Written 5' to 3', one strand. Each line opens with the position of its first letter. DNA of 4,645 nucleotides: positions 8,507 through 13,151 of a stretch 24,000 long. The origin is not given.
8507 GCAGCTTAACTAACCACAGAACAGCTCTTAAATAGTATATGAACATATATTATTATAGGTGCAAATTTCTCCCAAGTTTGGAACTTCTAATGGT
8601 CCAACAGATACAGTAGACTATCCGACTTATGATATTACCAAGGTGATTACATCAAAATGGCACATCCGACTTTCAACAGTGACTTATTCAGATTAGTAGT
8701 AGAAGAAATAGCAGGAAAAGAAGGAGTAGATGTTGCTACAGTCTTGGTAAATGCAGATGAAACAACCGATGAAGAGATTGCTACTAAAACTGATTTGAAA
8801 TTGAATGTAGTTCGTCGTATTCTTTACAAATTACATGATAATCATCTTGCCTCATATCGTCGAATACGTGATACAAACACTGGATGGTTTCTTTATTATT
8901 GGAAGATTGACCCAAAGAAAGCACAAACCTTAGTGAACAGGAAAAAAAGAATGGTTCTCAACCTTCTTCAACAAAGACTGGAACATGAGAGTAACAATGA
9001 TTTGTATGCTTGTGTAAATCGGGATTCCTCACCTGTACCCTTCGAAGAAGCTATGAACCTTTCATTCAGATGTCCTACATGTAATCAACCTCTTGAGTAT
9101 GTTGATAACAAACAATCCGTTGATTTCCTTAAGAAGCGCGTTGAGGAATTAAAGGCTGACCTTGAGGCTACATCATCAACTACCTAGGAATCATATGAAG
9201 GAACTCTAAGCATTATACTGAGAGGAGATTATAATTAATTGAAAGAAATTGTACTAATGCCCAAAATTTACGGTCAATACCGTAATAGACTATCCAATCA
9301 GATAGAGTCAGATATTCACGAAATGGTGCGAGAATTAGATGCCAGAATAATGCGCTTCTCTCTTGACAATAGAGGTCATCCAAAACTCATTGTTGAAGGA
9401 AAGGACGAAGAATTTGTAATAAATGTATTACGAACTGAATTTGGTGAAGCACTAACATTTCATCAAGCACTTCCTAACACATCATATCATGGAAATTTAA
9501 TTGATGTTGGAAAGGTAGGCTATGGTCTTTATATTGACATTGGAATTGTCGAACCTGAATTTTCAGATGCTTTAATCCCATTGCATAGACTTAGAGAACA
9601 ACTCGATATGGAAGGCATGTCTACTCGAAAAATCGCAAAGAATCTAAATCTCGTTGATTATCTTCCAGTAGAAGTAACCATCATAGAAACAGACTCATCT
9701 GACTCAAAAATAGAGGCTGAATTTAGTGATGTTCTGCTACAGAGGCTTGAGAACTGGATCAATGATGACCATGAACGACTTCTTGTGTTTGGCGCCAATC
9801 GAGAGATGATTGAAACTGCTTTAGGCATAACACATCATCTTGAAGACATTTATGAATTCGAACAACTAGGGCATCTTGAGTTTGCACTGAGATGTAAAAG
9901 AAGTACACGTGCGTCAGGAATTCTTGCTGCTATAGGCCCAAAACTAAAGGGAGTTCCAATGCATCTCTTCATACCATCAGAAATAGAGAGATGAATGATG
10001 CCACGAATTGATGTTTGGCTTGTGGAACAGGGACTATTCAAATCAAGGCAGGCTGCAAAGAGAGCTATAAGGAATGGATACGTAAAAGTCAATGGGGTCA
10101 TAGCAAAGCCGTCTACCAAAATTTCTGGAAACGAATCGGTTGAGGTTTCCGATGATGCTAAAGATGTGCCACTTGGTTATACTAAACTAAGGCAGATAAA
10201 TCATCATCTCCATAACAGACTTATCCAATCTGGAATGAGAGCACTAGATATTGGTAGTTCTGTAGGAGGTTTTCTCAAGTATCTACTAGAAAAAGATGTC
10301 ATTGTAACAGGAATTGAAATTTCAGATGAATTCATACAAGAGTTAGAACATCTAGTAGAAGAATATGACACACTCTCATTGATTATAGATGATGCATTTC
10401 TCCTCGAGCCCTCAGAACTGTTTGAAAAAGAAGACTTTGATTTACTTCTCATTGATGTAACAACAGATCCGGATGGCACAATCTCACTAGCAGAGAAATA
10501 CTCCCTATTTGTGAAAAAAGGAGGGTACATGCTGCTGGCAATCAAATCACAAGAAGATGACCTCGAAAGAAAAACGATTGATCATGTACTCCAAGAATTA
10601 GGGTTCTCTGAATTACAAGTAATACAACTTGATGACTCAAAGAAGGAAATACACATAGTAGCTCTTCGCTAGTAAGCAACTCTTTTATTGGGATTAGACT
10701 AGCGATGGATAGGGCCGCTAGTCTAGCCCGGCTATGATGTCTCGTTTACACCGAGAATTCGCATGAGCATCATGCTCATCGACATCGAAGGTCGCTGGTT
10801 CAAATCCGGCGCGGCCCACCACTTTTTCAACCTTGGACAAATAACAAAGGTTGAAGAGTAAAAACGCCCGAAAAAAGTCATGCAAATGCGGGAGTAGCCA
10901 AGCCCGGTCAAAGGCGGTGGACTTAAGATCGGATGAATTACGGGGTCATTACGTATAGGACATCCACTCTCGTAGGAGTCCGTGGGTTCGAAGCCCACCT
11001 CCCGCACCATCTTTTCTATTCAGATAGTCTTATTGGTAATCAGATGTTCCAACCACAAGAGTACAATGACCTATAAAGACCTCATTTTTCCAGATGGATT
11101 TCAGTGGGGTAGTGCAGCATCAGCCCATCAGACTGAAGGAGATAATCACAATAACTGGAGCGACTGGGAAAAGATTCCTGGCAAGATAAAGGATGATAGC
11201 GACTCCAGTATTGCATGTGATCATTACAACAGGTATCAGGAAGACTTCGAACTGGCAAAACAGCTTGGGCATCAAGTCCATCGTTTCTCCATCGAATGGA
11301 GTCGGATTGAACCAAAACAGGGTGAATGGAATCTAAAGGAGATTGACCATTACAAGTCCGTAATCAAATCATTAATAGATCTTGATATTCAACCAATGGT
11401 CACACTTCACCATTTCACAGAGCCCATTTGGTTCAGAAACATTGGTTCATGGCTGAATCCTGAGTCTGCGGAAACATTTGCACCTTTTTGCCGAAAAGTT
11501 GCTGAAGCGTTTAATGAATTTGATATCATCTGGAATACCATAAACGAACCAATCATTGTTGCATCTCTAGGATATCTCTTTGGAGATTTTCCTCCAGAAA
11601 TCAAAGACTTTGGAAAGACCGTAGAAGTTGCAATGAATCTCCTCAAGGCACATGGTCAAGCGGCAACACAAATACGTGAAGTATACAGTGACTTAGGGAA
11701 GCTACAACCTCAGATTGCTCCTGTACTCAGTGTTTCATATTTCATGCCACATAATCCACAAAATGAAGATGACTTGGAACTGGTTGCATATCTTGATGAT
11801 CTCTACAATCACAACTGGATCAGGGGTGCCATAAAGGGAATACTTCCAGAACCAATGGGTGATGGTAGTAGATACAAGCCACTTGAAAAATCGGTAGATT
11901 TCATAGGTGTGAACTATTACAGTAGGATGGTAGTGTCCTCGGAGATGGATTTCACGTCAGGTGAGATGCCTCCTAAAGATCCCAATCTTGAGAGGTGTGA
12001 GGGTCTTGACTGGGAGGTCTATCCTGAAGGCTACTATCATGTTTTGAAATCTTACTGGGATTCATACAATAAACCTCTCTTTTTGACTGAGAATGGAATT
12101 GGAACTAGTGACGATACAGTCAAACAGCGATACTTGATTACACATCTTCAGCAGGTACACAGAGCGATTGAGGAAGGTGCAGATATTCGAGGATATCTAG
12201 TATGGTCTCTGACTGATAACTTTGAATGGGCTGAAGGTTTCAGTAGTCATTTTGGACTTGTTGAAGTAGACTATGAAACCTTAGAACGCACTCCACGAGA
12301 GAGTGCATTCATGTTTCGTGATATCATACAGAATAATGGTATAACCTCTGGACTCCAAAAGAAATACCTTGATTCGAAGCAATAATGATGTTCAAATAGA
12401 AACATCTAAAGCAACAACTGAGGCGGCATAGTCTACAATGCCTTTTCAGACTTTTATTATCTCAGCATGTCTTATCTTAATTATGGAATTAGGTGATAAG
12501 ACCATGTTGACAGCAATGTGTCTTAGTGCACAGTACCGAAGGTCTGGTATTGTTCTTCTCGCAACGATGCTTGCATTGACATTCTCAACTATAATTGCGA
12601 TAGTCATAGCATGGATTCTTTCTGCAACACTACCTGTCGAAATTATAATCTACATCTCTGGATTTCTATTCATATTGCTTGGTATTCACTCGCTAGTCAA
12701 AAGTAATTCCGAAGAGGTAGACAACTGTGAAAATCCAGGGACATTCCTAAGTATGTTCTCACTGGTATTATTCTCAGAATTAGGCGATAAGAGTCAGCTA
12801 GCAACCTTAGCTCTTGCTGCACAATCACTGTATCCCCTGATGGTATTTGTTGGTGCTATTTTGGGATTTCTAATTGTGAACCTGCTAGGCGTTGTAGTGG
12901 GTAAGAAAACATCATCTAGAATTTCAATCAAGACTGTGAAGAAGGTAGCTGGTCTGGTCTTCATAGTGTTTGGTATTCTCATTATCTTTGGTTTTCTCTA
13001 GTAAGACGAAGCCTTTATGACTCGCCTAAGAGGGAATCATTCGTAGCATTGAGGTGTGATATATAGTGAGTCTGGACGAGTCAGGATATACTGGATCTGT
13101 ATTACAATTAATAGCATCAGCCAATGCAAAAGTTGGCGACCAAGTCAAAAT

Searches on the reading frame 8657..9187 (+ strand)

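Call 66: search_protein_families(library=pfam, proteins=[window:8657-9187:+], max_evalue=0.001)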
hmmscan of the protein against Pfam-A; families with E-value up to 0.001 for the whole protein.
window:8657-9187:+ (176 aa): 1 family
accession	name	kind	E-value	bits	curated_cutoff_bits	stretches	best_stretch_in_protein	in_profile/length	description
PF02002.24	TFIIE_alpha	-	3e-25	88.5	22.9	1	10-113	2-105/105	TFIIE alpha subunit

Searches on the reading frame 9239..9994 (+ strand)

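Call 66: search_protein_families(library=pfam, proteins=[window:9239-9994:+], max_evalue=0.001)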
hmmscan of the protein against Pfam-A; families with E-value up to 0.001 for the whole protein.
window:9239-9994:+ (251 aa): 3 families
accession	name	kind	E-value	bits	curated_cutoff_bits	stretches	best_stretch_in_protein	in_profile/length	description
PF09883.16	DUF2110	-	8e-14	52.2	23.2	1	80-174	4-87/87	DUF2110 central domain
PF24873.1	DUF2110_C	-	8.2e-12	45.1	23.2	1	178-238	1-61/67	DUF2110 C-terminal domain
PF24872.1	DUF2110_N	-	2.2e-11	44.2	28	1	3-70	1-68/72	DUF2110 N-terminal domain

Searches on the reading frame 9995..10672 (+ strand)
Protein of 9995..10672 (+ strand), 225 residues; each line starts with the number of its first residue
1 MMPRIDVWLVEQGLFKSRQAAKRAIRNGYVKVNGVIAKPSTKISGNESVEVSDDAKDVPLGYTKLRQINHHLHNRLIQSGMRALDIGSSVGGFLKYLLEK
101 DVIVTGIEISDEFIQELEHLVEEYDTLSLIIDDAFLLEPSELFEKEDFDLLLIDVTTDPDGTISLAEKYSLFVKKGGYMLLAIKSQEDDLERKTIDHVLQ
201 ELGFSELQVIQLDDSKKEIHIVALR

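Call 66: search_protein_families(library=pfam, proteins=[window:9995-10672:+], max_evalue=0.001)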
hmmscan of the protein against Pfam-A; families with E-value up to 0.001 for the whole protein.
window:9995-10672:+ (225 aa): 9 families
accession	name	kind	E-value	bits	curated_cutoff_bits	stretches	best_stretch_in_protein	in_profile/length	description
PF01479.30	S4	-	7.2e-13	48.5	22.8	1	4-47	2-46/48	S4 domain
PF01269.23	Fibrillarin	-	2.3e-08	33.9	27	1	68-222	60-221/227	Fibrillarin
PF01728.25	FtsJ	-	7.4e-08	33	24.1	1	62-165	6-109/181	FtsJ-like methyltransferase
PF13847.12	Methyltransf_31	-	6.8e-07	29.5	27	1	78-190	2-118/145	Methyltransferase domain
PF22421.1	SYY_C-terminal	-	6.7e-05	23.1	27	1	7-35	23-51/83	Tyrosine--tRNA ligase SYY-like C-terminal domain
PF02353.26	CMAS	-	8e-05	22.5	27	1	63-126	46-110/273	Mycolic acid cyclopropane synthetase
PF13649.12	Methyltransf_25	-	0.00018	22.6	27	1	84-153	2-70/97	Methyltransferase domain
PF08242.18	Methyltransf_12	-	0.00018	22.6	30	1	84-151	1-69/98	Methyltransferase domain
PF08241.18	Methyltransf_11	-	0.00063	20.8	21.2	0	84-153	1-66/95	Methyltransferase domain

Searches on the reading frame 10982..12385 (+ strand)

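Call 66: search_protein_families(library=pfam, proteins=[window:10982-12385:+], max_evalue=0.001)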
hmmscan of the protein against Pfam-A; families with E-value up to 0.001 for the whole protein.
window:10982-12385:+ (467 aa): 2 families
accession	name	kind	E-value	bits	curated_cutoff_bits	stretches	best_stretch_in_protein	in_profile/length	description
PF00232.24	Glyco_hydro_1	-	1.3e-96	324.3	22.6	1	35-453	4-452/453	Glycosyl hydrolase family 1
PF00150.24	Cellulase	-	8e-07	29.3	23.5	1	84-192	22-132/272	Cellulase (glycosyl hydrolase family 5)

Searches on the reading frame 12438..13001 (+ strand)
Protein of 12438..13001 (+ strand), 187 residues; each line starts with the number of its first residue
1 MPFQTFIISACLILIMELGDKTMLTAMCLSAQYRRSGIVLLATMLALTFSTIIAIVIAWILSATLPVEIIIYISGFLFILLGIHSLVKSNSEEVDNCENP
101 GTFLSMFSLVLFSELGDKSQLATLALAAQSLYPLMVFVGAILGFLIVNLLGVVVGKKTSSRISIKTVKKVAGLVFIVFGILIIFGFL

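Call 66: search_protein_families(library=pfam, proteins=[window:12438-13001:+], max_evalue=0.001)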
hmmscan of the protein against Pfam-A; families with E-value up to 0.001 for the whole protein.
window:12438-13001:+ (187 aa): 2 families
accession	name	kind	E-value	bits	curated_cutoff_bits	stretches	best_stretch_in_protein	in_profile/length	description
PF01169.24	GDT1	-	3.6e-37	127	27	2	105-179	2-75/75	Divalent cation/proton antiporter GDT1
PF01925.25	TauE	-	2.8e-06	27.6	32.6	0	24-120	46-118/237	Sulfite exporter TauE/SafE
